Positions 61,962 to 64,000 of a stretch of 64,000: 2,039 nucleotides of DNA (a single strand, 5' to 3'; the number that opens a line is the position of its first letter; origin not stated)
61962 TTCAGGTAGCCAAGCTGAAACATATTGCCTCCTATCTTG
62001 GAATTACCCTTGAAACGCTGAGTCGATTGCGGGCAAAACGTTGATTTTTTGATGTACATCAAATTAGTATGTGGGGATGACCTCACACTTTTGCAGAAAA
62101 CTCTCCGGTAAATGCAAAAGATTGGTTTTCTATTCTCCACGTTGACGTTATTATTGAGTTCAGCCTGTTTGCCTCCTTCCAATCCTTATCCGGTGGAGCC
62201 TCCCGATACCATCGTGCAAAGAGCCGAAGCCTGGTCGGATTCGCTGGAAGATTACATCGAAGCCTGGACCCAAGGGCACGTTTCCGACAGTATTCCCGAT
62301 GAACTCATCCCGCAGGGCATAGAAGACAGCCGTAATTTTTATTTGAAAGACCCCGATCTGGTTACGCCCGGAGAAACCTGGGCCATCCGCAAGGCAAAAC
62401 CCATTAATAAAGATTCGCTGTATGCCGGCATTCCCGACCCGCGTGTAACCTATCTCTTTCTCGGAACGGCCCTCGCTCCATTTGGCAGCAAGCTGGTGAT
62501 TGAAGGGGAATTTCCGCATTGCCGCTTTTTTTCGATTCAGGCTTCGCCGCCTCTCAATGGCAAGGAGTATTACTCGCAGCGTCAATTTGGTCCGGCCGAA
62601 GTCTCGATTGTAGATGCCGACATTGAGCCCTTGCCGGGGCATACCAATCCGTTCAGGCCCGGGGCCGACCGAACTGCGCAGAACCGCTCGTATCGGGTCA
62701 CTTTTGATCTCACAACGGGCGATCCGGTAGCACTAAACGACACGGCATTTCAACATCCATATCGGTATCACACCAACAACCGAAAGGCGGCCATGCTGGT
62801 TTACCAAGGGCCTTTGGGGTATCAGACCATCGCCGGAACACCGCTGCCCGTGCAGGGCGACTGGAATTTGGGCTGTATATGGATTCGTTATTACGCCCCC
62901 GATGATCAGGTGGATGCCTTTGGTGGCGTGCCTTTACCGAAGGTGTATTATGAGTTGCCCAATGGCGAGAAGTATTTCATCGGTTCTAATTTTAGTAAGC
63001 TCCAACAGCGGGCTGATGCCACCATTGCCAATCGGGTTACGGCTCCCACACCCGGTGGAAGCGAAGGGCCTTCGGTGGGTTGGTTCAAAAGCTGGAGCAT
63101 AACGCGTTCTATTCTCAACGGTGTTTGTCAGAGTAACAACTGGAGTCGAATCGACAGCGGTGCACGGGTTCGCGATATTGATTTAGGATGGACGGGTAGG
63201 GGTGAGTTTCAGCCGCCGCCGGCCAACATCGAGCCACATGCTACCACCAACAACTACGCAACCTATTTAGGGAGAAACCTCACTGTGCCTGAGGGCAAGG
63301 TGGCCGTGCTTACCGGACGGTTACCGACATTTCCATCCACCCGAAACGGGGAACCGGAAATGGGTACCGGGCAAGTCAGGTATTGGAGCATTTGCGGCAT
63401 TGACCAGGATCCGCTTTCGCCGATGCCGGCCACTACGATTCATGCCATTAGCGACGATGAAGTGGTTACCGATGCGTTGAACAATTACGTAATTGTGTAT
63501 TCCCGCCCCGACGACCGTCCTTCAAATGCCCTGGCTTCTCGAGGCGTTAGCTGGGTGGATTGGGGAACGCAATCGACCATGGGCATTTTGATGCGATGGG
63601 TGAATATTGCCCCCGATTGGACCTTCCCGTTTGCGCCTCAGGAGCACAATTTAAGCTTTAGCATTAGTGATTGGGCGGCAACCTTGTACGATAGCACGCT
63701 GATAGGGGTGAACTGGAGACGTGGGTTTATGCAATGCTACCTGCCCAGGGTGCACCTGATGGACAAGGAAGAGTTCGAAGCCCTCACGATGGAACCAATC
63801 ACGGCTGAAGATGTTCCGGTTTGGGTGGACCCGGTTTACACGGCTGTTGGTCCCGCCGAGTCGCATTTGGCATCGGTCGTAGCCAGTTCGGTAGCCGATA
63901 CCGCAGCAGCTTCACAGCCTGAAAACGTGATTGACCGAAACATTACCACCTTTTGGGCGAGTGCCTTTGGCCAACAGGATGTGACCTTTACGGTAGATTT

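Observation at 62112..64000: Long open-ended lipoprotein ORF missing from the supplied ORF track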

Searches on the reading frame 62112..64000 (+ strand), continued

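Call 35: search_protein_families(library=pfam, proteins=[P0239, P0241, P0244, P0247, P0250, P0253, P0258, P0238, P0199, P0204], max_evalue=0.01)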
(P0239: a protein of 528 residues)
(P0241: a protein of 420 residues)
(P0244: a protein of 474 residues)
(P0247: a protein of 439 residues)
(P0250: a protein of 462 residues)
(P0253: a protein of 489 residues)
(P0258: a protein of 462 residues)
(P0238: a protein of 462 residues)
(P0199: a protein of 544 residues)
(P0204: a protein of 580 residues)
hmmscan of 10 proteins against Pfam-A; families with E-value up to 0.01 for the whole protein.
P0239 (528 aa): 0 families

P0241 (420 aa): 0 families

P0244 (474 aa): 0 families

P0247 (439 aa): 0 families

P0250 (462 aa): 0 families

P0253 (489 aa): 0 families

P0258 (462 aa): 0 families

P0238 (462 aa): 0 families

P0199 (544 aa): 0 families

P0204 (580 aa): 0 families

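Call 36: search_solved_structures(query=P0241, max_evalue=10, show_alignments=2)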
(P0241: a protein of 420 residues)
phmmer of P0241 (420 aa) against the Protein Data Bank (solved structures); distinct sequences matched with E-value up to 10: 0.

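Call 45: find_related_loci(query=A2, collection=genome_contigs, flank=8000)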
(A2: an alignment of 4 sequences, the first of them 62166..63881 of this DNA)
Query A2 (572 aa) in genome_contigs; peptide patterns used: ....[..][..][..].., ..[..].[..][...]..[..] (x = any residue, [..] = any of these).
158 stretches matched a pattern; 85 encode a relative of the query (tblastn E <= 1e-3); the best 80 are kept; 80 distinct loci.
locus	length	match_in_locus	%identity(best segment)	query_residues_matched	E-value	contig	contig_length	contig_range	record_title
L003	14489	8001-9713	94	1-571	0e+0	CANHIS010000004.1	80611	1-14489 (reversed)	MAG: Bacteroidetes bacterium isolate RE-26jul17-123 genome assembly, contig: RE-26jul17-C255, whole genome shotgun seque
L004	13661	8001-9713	94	1-571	0e+0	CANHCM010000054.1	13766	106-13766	MAG: Bacteroidetes bacterium isolate RE-18aug17-170 genome assembly, contig: RE-18aug17-C6585, whole genome shotgun sequ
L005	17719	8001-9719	71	1-572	0e+0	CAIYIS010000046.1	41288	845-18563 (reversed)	MAG: uncultured Bacteroidetes bacterium isolate Kiruna_bin-09093 genome assembly, contig: bin-09093:46/85, whole genome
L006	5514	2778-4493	71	1-571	0e+0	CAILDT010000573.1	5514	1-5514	MAG: uncultured Bacteroidetes bacterium isolate LinL4_bin-1161 genome assembly, contig: bin-1161:573/994, whole genome s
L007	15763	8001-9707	70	1-571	0e+0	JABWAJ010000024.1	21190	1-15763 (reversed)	MAG: Saprospiraceae bacterium isolate MAG_1 scaffold_2557, whole genome shotgun sequence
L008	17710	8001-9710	71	1-571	0e+0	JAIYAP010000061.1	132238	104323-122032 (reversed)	MAG: Saprospiraceae bacterium isolate E1_MAG_00004 pond_E1_MAG_00004_000000000057, whole genome shotgun sequence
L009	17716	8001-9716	70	1-571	0e+0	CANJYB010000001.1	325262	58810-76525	MAG: Bacteroidetes bacterium isolate RH-23may17-974 genome assembly, contig: RH-23may17-C95, whole genome shotgun sequen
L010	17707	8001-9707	69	1-571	0e+0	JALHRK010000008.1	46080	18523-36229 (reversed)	MAG: Saprospiraceae bacterium isolate maxbin.128_sub c_000000003852, whole genome shotgun sequence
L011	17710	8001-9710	70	1-571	0e+0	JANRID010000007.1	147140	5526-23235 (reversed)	MAG: Bacteroidia bacterium isolate bins.412 k141_1887058, whole genome shotgun sequence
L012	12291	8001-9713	69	1-572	0e+0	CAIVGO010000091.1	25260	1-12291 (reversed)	MAG: uncultured Bacteroidetes bacterium isolate Ja1_bin-1389 genome assembly, contig: bin-1389:091/840, whole genome sho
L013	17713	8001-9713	70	1-571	0e+0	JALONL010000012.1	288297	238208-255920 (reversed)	MAG: Bacteroidia bacterium isolate Prado076 scaffold_32, whole genome shotgun sequence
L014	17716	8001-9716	68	1-571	0e+0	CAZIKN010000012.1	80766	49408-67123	MAG TPA_asm: uncultured Saprospiraceae bacterium isolate SRP199154_co2_62 genome assembly, contig: NODE_197_length_80766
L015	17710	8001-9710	69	1-572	0e+0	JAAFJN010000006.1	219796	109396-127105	MAG: Chitinophagales bacterium isolate bin49.metabat.b7b8b9.064 WN_Chitinophagales_10_scaffold_6, whole genome shotgun s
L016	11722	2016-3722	69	1-571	0e+0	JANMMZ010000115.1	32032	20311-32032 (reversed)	MAG: Saprospiraceae bacterium isolate OTE_58_metabat_412 OTE_58_k141_4613517, whole genome shotgun sequence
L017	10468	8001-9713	68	3-572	0e+0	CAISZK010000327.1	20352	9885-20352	MAG: uncultured Bacteroidetes bacterium isolate AlinenLipids_bin-4460 genome assembly, contig: bin-4460:327/476, whole g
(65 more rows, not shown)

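Call 59: search_protein_families(library=pfam, proteins=[P0157, P0208, P0221, P0211, P0242, P0257, P0197, P0228], max_evalue=0.001)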
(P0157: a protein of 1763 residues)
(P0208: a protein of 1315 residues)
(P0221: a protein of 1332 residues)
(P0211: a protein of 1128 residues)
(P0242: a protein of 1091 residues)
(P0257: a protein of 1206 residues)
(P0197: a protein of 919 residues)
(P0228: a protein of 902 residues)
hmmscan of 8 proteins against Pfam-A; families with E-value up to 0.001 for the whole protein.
P0157 (1763 aa): 3 families
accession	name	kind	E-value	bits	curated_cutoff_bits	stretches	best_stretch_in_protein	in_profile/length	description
PF17963.7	Big_9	-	1.2e-14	55.4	23.6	0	97-130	55-88/89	Bacterial Ig domain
PF05345.18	He_PIG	-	1.1e-12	48.6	24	1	65-133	34-96/96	Putative Ig domain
PF01052.25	FliMN_C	-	0.00093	19.5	23.8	0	1693-1714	36-57/73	Type III flagellar switch regulator (C-ring) FliN C-term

P0208 (1315 aa): 8 families
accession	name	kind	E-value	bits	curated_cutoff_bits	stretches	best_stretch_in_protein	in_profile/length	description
PF00135.34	COesterase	-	1.2e-119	401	27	1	821-1314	2-514/515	Carboxylesterase family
PF20434.5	BD-FAE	-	4.1e-14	53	26.8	1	899-1010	1-100/215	BD-FAE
PF07859.19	Abhydrolase_3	-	2.8e-09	37.5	25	1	978-1023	50-95/210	alpha/beta hydrolase fold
PF00561.26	Abhydrolase_1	-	1.7e-08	34.9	25.8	0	606-691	1-80/245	alpha/beta hydrolase fold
PF07224.18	Chlorophyllase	-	2.9e-07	30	26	1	573-693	13-129/301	Chlorophyllase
PF12697.13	Abhydrolase_6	-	2.3e-06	28.9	26.3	0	608-710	1-93/217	Alpha/beta hydrolase family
PF00326.27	Peptidase_S9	-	7.4e-05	22.8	22.6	0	971-1036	39-99/213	Prolyl oligopeptidase family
PF03403.19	PAF-AH_p_II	-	0.00033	19.7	20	0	600-643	95-138/372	Platelet-activating factor acetylhydrolase, isoform II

P0221 (1332 aa): 2 families
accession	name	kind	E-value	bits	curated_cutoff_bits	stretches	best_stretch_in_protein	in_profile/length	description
PF10503.15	Esterase_PHB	-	3.1e-11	43.4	23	1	548-678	2-132/219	Esterase PHB depolymerase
PF02230.22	Abhydrolase_2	-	4e-05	24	23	1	628-704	91-169/217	Phospholipase/Carboxylesterase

P0211 (1128 aa): 3 families
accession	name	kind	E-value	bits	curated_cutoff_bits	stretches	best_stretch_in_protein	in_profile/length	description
PF12768.13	Rax2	-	1.2e-09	38.4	28.8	1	910-1088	30-224/254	Rax2 C-terminal beta propeller domain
PF17164.10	DUF5122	-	5.7e-06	26.9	27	0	829-848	5-24/36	Domain of unknown function (DUF5122) beta-propeller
PF19565.4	DUF6087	-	0.00044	20.9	27.1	0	980-1000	45-65/99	Family of unknown function (DUF6087)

P0242 (1091 aa): 1 family
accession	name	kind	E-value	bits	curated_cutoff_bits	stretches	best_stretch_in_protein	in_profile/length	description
PF02012.26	BNR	-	0.00053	20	27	0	349-357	2-10/12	BNR/Asp-box repeat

P0257 (1206 aa): 2 families
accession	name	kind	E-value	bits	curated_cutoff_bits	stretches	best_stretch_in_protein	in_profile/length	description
PF12768.13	Rax2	-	2.5e-09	37.3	28.8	1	100-320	21-235/254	Rax2 C-terminal beta propeller domain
PF17164.10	DUF5122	-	5.7e-05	23.7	27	0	222-243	4-24/36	Domain of unknown function (DUF5122) beta-propeller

P0197 (919 aa): 2 families
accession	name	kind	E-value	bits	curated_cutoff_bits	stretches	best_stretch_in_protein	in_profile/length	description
PF02230.22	Abhydrolase_2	-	9.6e-07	29.3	23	1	617-765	15-168/217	Phospholipase/Carboxylesterase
PF10503.15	Esterase_PHB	-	0.00072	19.3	23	0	602-769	3-158/219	Esterase PHB depolymerase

P0228 (902 aa): 2 families
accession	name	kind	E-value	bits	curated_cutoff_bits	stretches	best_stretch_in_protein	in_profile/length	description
PF19565.4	DUF6087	-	2.7e-07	31.2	27.1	0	264-279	43-58/99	Family of unknown function (DUF6087)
PF17164.10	DUF5122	-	1.6e-06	28.7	27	0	58-82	3-27/36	Domain of unknown function (DUF5122) beta-propeller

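Call 60: search_protein_families(library=ncbifam, proteins=[P0001, P0005, P0099, P0146], max_evalue=0.01)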
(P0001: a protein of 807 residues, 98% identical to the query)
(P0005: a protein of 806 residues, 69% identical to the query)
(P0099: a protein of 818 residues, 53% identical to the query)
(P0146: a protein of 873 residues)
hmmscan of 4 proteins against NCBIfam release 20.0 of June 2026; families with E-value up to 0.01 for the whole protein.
P0001 (807 aa): 1 family
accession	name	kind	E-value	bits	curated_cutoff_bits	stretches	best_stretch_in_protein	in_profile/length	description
TIGR04183.1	Por_Secre_tail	domain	1.1e-07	31.7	23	1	735-805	1-70/72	T9SS type A sorting domain-containing protein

P0005 (806 aa): 4 families
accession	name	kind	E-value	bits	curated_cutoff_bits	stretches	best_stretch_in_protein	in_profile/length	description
TIGR04183.1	Por_Secre_tail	domain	1.2e-08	34.8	23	1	732-803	1-71/72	T9SS type A sorting domain-containing protein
NF038113.1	T9SSA_dep_M36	equivalog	7.8e-07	27.6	885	1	702-792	769-858/869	T9SS-dependent M36 family metallopeptidase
NF050177.1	TapA_OM_Porphy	equivalog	6.8e-06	25.1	500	1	654-793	400-534/544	TapA/TapC family T9SS-dependent outer membrane protein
NF047619.1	NADase_discoid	domain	0.0016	18.5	38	1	588-638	1-55/130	NADase-type glycan-binding domain-containing protein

P0099 (818 aa): 2 families
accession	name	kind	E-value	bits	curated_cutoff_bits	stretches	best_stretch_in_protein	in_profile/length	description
TIGR04183.1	Por_Secre_tail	domain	3.3e-07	30.2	23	1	741-817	2-72/72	T9SS type A sorting domain-containing protein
NF047619.1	NADase_discoid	domain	0.004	17.3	38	0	588-640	1-55/130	NADase-type glycan-binding domain-containing protein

P0146 (873 aa): 4 families
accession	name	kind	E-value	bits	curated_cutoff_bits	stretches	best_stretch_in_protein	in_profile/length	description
TIGR04183.1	Por_Secre_tail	domain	7.7e-12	45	23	1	795-870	2-70/72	T9SS type A sorting domain-containing protein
NF038113.1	T9SSA_dep_M36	equivalog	1.2e-09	36.9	885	1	781-871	782-868/869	T9SS-dependent M36 family metallopeptidase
NF052323.1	T9SSA_dep_M6i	equivalog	2.7e-08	32.3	600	1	786-868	952-1034/1043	T9SS-dependent M6-like inactivated metalloprotease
NF050177.1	TapA_OM_Porphy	equivalog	5.1e-06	25.5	500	1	774-867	453-539/544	TapA/TapC family T9SS-dependent outer membrane protein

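Call 64: find_homologous_proteins(query=A3, max_evalue=0.001)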
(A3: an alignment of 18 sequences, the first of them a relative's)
Query A3 (18 sequences) (420 aa, profile of the alignment): 398 proteins with E <= 0.001 among 8000 candidates; the best 120 are listed.
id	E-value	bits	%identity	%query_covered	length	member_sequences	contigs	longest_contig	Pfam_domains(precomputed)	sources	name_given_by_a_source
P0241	7.4e-161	554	100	100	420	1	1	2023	-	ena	-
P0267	5.4e-158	545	49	92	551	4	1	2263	-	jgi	jgi:hypothetical protein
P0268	1.2e-156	540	49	92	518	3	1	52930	-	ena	-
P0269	1.1e-155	537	47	95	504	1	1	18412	-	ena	-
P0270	1.3e-154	534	49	93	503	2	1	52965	-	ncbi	ncbi:MAG TPA: hypothetical protein VF715_08800 [Thermoleophilaceae bacterium]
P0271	7.0e-154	531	48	92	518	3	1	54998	-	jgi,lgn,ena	jgi:hypothetical protein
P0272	2.1e-153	530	48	92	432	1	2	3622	-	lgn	-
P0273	2.6e-153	529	47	92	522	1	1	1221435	-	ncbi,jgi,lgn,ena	ncbi:MAG TPA: hypothetical protein VF520_05325 [Thermoleophilaceae bacterium]|jgi:hypothetical prote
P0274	4.8e-153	528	48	92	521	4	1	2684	-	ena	-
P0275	2.2e-151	523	40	93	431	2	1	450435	-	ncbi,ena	-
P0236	2.2e-151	523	35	99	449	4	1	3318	-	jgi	jgi:hypothetical protein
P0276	2.5e-149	516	44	92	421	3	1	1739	-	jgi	jgi:hypothetical protein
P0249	3.2e-149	516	41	92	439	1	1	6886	-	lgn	-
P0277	4.5e-149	515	42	96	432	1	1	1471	-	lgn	-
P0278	2.4e-148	513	42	92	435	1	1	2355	-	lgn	-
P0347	1.7e-137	477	37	97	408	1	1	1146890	-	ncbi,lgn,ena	-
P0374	2.7e-135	470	42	88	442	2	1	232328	-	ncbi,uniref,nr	ncbi:hypothetical protein K8Z61_14775 [Nocardioides sp. TRM66260-LWL]|uniref:hypothetical protein n=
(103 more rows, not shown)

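Call 65: find_encoding_contigs(protein=P0374, flank=7000, max_places=1)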
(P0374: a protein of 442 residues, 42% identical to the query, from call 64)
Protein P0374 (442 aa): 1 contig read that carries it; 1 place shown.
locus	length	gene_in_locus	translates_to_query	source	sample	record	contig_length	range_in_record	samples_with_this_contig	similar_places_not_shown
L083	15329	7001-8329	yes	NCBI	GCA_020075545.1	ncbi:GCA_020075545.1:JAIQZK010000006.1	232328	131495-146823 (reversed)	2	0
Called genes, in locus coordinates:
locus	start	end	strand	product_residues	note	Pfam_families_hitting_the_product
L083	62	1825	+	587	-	PF00578:AhpC-TSA (weak), PF08534:Redoxin (weak), PF13905:Thioredoxin_8, PF01436:NHL (faint)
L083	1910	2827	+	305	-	PF04909:Amidohydro_2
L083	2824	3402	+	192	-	PF05995:CDO_I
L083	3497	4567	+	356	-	PF00005:ABC_tran, PF13304:AAA_21 (faint)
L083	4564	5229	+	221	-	PF00528:BPD_transp_1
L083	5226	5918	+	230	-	PF00528:BPD_transp_1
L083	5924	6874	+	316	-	PF04069:OpuAC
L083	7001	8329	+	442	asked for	-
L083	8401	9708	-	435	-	PF02720:DUF222 (weak), PF01844:HNH (weak)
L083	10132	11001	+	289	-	PF00561:Abhydrolase_1, PF12146:Hydrolase_4, PF12697:Abhydrolase_6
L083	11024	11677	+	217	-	-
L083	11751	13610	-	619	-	PF02770:Acyl-CoA_dh_M, PF00441:Acyl-CoA_dh_1, PF12806:Acyl-CoA_dh_C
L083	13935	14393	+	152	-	PF02082:Rrf2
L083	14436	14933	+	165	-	PF12680:SnoaL_2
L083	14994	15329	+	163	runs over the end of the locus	PF16571:FBP_C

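Call 66: find_encoding_contigs(protein=P0273, flank=7000, max_places=1)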
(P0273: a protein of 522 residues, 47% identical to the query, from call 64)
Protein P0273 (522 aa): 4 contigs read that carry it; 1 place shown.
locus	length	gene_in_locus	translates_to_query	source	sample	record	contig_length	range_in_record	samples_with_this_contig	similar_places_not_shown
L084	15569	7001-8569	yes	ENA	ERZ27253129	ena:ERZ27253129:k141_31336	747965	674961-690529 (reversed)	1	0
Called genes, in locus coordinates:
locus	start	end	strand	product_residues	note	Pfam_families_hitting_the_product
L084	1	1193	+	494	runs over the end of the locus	PF00743:FMO-like, PF01266:DAO (faint), PF07992:Pyr_redox_2, PF13450:NAD_binding_8, PF13454:NAD_binding_9 (faint), PF13738:Pyr_redox_3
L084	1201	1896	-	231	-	-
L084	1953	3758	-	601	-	PF01011:PQQ (faint), PF13360:PQQ_2, PF13570:Beta-prop_ACSF4 (weak)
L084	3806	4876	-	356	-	PF03358:FMN_red, PF00165:HTH_AraC (weak), PF12833:HTH_18, PF00165:HTH_AraC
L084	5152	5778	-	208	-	PF00072:Response_reg, PF04545:Sigma70_r4 (faint), PF08281:Sigma70_r4_2, PF00196:GerE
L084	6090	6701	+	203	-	PF13548:DUF4126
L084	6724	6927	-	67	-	-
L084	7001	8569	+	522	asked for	-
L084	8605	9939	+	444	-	-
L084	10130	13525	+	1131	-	PF16184:Cadherin_3 (faint), PF17892:Cadherin_5 (weak), PF17963:Big_9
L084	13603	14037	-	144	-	PF04828:GFA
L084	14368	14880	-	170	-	PF13560:HTH_31, PF01381:HTH_3, PF01909:NTP_transf_2, PF18765:Polbeta (weak)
